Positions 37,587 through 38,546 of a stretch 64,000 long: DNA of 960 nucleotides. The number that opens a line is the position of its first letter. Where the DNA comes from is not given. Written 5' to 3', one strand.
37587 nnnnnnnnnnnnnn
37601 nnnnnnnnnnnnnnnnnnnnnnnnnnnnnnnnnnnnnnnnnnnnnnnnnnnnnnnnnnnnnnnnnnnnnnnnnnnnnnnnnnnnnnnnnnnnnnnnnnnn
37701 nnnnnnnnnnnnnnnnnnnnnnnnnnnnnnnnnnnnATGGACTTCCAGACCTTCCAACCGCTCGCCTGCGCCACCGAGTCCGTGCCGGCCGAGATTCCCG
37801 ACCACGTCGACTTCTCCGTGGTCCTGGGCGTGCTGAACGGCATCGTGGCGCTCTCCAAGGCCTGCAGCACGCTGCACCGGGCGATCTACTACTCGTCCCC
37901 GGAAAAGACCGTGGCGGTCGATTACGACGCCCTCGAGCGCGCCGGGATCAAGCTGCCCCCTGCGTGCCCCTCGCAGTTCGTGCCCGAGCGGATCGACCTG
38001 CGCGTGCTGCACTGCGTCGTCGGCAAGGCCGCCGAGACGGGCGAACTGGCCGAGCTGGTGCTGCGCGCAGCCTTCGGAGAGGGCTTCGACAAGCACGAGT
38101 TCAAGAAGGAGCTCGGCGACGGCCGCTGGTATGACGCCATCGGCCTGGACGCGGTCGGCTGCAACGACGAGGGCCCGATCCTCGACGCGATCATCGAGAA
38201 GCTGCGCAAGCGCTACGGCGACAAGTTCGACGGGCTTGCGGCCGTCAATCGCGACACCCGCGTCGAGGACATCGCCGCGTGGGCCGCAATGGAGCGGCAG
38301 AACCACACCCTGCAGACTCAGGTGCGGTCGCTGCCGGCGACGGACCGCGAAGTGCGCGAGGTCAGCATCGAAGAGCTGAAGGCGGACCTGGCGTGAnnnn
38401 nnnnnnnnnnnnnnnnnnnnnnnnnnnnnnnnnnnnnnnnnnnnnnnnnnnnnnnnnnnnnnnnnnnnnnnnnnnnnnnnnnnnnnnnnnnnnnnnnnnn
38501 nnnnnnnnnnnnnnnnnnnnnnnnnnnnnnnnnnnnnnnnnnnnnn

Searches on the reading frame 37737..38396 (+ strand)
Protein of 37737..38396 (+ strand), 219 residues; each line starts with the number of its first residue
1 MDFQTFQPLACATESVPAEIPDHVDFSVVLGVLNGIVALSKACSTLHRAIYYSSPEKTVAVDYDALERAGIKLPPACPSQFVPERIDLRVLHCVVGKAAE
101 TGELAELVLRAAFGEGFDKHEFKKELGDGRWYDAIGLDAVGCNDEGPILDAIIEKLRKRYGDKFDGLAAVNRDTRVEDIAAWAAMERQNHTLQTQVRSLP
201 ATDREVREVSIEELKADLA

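Call 12: search_protein_families(library=pfam, proteins=[window:37737-38396:+], max_evalue=0.01)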
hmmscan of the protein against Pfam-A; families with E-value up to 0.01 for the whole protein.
window:37737-38396:+ (219 aa): 0 families

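Call 13: search_protein_families(library=phrogs, proteins=[window:37737-38396:+], max_evalue=0.001)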
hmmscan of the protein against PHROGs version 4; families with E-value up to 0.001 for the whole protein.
window:37737-38396:+ (219 aa): 2 families
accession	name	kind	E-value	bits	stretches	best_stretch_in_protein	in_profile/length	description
phrog_229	-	other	4.9e-21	76.5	1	4-178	182-364/533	MazG-like pyrophosphatase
phrog_37613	-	other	3.3e-08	34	1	84-177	287-381/394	MazG-like pyrophosphatase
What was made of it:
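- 37737..38396 (+): MazG-like pyrophosphatase gene served by E2. phrog_229, E 4.9e-21 (call 13).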

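Call 19: find_related_loci(query=window:37737-38396:+, collection=viral_contigs, flank=10000)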
Query window:37737-38396:+ (219 aa) in viral_contigs; peptide patterns used: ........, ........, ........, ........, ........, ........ (x = any residue, [..] = any of these).
1 stretches matched a pattern, but none encodes a relative of the query by tblastn (E <= 1e-3).

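Call 67: search_protein_families(library=ncbifam, proteins=[window:37737-38396:+], max_evalue=0.05)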
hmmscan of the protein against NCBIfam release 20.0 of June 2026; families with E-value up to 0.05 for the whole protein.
window:37737-38396:+ (219 aa): 0 families
